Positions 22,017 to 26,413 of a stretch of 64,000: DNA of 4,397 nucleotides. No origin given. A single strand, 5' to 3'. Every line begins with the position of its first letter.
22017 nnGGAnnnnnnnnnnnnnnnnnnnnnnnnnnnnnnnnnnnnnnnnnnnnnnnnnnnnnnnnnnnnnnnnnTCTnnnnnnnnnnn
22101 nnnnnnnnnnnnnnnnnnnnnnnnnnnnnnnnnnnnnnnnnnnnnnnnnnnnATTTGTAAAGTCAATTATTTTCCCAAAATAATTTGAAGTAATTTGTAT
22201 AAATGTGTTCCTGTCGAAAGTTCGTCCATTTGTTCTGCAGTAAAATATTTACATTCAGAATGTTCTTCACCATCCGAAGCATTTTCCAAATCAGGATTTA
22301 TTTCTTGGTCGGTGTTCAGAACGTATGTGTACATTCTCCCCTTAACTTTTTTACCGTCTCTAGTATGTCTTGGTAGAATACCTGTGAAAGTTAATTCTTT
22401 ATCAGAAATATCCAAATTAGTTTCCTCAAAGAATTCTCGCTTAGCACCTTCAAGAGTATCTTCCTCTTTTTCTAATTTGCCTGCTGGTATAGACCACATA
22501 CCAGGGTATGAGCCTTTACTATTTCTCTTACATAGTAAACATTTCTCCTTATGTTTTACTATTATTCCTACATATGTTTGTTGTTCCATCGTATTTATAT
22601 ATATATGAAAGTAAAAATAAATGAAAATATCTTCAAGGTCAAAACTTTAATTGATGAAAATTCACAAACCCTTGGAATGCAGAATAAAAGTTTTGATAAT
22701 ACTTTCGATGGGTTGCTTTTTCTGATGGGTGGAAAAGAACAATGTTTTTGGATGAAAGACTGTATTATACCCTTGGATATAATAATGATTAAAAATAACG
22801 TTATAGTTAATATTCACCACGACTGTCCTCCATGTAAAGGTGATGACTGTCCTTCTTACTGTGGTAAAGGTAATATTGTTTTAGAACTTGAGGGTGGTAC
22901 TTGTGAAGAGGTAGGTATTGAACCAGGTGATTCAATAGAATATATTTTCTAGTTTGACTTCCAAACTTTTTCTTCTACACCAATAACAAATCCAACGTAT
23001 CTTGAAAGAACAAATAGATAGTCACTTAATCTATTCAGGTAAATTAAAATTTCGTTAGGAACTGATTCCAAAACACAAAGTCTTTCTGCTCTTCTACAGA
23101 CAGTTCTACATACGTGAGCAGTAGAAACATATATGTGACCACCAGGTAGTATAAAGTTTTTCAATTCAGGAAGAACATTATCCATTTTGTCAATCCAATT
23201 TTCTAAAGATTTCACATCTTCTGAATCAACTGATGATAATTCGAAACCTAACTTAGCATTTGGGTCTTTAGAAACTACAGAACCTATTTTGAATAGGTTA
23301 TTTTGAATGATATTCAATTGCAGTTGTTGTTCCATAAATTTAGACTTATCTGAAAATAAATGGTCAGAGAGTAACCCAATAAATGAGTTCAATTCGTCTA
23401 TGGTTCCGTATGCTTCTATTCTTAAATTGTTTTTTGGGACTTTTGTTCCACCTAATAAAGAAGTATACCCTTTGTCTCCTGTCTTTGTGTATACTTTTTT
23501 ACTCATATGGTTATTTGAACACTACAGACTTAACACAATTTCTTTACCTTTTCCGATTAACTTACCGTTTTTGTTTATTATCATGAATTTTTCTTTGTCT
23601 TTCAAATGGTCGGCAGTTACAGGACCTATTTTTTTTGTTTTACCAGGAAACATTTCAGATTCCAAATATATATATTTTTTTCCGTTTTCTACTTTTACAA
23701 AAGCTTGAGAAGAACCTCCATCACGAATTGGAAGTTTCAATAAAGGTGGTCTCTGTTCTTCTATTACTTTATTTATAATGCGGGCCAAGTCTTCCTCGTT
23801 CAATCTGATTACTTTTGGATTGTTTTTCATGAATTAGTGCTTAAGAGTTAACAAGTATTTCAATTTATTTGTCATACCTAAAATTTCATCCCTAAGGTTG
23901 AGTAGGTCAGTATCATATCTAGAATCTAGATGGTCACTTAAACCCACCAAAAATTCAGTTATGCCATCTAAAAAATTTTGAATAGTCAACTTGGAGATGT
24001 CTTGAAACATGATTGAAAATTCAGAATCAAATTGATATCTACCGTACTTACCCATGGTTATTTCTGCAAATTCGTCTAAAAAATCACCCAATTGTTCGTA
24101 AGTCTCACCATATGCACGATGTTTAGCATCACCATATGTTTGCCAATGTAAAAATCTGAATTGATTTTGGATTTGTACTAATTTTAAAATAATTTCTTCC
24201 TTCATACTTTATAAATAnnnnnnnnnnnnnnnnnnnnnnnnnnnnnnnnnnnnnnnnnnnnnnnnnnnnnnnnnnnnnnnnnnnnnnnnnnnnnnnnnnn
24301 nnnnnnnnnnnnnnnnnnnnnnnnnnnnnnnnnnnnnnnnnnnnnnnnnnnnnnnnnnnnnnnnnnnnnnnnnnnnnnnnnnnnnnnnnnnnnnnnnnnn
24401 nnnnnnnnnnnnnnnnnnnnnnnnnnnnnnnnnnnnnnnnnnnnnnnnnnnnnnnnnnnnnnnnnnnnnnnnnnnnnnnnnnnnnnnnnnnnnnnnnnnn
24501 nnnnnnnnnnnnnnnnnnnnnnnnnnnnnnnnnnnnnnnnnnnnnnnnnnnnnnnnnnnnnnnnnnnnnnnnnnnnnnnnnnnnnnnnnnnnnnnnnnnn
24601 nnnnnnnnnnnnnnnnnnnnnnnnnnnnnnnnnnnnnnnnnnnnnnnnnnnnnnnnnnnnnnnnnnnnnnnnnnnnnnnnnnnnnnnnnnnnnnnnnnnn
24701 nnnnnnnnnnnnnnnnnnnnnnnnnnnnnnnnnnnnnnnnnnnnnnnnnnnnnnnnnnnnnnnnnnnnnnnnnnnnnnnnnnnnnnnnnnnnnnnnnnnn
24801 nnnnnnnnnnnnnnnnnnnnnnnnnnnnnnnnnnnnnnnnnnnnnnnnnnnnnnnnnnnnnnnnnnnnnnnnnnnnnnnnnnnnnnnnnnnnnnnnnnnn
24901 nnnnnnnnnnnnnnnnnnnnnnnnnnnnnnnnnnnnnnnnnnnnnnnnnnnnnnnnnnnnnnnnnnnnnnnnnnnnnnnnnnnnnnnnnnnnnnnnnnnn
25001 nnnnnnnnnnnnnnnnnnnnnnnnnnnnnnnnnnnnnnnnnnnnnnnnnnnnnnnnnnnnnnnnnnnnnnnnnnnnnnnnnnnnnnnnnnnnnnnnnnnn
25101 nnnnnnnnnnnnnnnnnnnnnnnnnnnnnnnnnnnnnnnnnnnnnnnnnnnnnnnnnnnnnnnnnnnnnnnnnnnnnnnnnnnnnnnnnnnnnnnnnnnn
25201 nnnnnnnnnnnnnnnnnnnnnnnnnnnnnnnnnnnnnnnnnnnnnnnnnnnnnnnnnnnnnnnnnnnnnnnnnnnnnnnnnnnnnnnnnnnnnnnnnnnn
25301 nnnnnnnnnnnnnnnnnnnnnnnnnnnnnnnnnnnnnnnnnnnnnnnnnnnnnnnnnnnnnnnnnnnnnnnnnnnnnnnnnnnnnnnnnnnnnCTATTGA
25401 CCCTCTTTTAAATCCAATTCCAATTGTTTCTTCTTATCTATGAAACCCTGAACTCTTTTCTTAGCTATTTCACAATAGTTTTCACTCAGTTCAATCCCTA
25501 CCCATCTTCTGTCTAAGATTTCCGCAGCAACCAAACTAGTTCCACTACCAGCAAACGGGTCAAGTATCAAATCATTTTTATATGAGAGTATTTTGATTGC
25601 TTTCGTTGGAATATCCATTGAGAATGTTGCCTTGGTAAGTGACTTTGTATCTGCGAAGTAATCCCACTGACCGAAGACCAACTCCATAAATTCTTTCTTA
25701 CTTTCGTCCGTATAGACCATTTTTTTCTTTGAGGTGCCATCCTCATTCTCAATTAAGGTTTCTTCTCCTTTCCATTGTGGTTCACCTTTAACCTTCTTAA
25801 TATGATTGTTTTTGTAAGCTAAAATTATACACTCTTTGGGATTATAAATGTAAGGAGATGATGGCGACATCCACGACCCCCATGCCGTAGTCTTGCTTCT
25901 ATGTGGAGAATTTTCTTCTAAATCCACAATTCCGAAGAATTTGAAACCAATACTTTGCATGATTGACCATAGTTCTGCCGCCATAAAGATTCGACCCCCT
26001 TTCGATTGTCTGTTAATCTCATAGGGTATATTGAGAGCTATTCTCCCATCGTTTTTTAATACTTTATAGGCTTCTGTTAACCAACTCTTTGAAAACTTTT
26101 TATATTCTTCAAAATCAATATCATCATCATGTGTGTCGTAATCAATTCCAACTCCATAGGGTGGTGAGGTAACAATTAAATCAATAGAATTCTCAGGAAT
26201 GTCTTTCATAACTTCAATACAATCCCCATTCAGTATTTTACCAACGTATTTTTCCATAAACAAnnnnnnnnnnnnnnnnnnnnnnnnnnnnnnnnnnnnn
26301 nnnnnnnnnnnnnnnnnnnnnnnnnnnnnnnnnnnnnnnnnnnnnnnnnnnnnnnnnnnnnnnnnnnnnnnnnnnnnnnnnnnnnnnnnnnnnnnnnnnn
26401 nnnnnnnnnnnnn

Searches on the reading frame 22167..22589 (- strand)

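Call 3: search_protein_families(library=pfam, proteins=[window:22167-22589:-], max_evalue=0.01)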
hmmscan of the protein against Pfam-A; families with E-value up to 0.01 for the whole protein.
window:22167-22589:- (140 aa): 2 families
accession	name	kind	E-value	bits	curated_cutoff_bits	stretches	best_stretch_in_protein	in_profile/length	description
PF00293.34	NUDIX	-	3.1e-19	69.8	21.1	1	5-123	4-120/134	NUDIX domain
PF14815.12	NUDIX_4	-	8.5e-09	35.6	35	1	7-131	2-108/113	NUDIX domain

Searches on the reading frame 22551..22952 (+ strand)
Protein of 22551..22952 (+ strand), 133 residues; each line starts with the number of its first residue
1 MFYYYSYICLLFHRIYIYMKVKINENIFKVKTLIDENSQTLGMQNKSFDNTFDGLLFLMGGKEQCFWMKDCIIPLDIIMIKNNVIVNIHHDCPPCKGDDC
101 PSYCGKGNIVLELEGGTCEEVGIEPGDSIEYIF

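Call 3: search_protein_families(library=pfam, proteins=[window:22551-22952:+], max_evalue=0.01)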
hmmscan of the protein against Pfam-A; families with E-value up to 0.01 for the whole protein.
window:22551-22952:+ (133 aa): 1 family
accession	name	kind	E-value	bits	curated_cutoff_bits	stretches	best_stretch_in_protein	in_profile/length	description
PF02643.20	DUF192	-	1.8e-18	66.9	27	1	30-130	3-95/96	Uncharacterized ACR, COG1430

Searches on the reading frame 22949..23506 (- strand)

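Call 3: search_protein_families(library=pfam, proteins=[window:22949-23506:-], max_evalue=0.01)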
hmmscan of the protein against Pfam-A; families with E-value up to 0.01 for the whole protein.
window:22949-23506:- (185 aa): 1 family
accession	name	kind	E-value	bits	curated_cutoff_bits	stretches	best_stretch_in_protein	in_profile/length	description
PF01923.23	Cob_adeno_trans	-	1e-55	188.9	24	1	5-171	1-171/171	Cobalamin adenosyltransferase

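Call 4: search_protein_families(library=phrogs, proteins=[window:22949-23506:-], max_evalue=0.001)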
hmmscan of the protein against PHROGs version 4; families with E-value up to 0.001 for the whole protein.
window:22949-23506:- (185 aa): 0 families

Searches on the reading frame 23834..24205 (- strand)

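Call 3: search_protein_families(library=pfam, proteins=[window:23834-24205:-], max_evalue=0.01)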
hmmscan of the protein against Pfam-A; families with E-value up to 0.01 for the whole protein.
window:23834-24205:- (123 aa): 1 family
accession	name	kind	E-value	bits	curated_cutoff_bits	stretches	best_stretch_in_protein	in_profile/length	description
PF19174.5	DUF5856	-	2.3e-14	54.6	34.6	1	20-119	1-94/94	Family of unknown function (DUF5856)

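Call 4: search_protein_families(library=phrogs, proteins=[window:23834-24205:-], max_evalue=0.001)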
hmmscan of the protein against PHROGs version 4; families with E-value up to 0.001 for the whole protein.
window:23834-24205:- (123 aa): 1 family
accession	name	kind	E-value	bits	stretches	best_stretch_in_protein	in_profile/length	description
phrog_858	-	transcription regulation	3.3e-15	57.7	1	4-122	17-128/129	starvation-inducible transcriptional regulator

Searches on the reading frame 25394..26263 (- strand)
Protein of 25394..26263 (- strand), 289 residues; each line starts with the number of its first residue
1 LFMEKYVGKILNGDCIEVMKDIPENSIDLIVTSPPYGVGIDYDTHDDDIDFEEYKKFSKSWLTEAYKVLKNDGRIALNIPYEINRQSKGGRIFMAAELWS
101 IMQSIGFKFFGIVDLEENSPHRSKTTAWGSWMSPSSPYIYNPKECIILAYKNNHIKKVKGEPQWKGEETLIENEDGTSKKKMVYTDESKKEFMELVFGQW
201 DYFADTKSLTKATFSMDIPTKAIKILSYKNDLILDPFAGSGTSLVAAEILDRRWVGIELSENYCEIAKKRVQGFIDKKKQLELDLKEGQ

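Call 3: search_protein_families(library=pfam, proteins=[window:25394-26263:-], max_evalue=0.01)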
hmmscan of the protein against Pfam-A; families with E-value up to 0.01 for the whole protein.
window:25394-26263:- (289 aa): 4 families
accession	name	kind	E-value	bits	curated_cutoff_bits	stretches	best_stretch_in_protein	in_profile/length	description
PF01555.25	N6_N4_Mtase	-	8.8e-36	124.4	26.7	1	27-269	1-221/221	DNA methylase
PF01170.24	UPF0020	-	4.1e-06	27.1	22.3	0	230-270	29-68/197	RMKL-like, methyltransferase domain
PF09445.16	Methyltransf_15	-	1.1e-05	25.5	22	1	10-65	53-109/165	RNA cap guanine-N2 methyltransferase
PF02384.22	N6_Mtase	-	0.0003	20.7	20.4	0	9-79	108-183/311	N-6 DNA Methylase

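Call 4: search_protein_families(library=phrogs, proteins=[window:25394-26263:-], max_evalue=0.001)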
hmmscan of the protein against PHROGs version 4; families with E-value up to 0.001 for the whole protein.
window:25394-26263:- (289 aa): 16 families
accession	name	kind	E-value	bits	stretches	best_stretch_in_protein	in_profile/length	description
phrog_67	-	other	2.6e-45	156.7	1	9-279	125-351/743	DNA methyltransferase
phrog_498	-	other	6.7e-26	92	1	24-283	220-431/633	DNA methyltransferase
phrog_6025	-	other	8.5e-18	65.6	1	9-110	13-103/192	DNA methyltransferase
phrog_3008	-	other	2e-15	57.7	1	217-277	157-217/244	DNA methyltransferase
phrog_12517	-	unknown function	3.6e-14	53.7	2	212-277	88-153/316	-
phrog_18146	-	other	3.2e-10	40.5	1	211-260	50-100/452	DNA methyltransferase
phrog_23148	-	unknown function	3.8e-10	41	1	221-272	96-147/165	-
phrog_12862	-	unknown function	1.8e-09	38.6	1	9-77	4-63/149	-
phrog_18293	-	other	3.8e-09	37.5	1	223-274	59-110/119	methyltransferase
phrog_8769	-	other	6.9e-08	33.2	1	228-272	10-54/71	methyltransferase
phrog_16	-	DNA, RNA and nucleotide metabolism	1.3e-07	31.3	1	159-283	809-921/986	DNA helicase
phrog_23085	-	unknown function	1.7e-07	31.9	1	221-274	55-108/138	-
phrog_6952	-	other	2.3e-05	25.3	1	221-275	125-179/181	DNA methyltransferase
phrog_10183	-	other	0.00072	18.9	0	207-262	96-148/889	DNA methyltransferase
phrog_2713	-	unknown function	0.00082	19.5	0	17-80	281-349/520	-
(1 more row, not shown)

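Call 7: search_protein_families(library=ncbifam, proteins=[window:25394-26263:-], max_evalue=1)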
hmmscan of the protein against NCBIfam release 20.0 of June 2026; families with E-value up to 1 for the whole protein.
window:25394-26263:- (289 aa): 7 families
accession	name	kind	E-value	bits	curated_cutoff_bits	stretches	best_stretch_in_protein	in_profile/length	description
NF050803.1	DnaMtaseCcrMCaul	equivalog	3.6e-24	85.3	830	2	8-76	4-86/350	adenine-specific DNA-methyltransferase CcrM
NF008572.0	PRK11524.1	equivalog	2.1e-23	82.9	292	2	8-75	15-82/294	adenine-specific DNA-methyltransferase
NF010253.0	PRK13699.1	subfamily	5.4e-22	78.6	244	2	9-87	3-78/226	DNA methyltransferase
NF040721.1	Trm14_Arch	equivalog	9.8e-08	31.5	280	2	9-77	274-332/370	tRNA (guanine(6)-N2)-methyltransferase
TIGR01177.1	TIGR01177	hypoth_equivalog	5.4e-07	29.2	316.55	2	20-87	244-302/330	TIGR01177 family methyltransferase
NF005379.0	PRK06922.1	equivalog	0.0092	14.4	602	1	224-272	412-463/677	class I SAM-dependent methyltransferase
TIGR03534.1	RF_mod_PrmC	equivalog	0.18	11.2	199.1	0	10-49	142-179/253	peptide chain release factor N(5)-glutamine methyltransferase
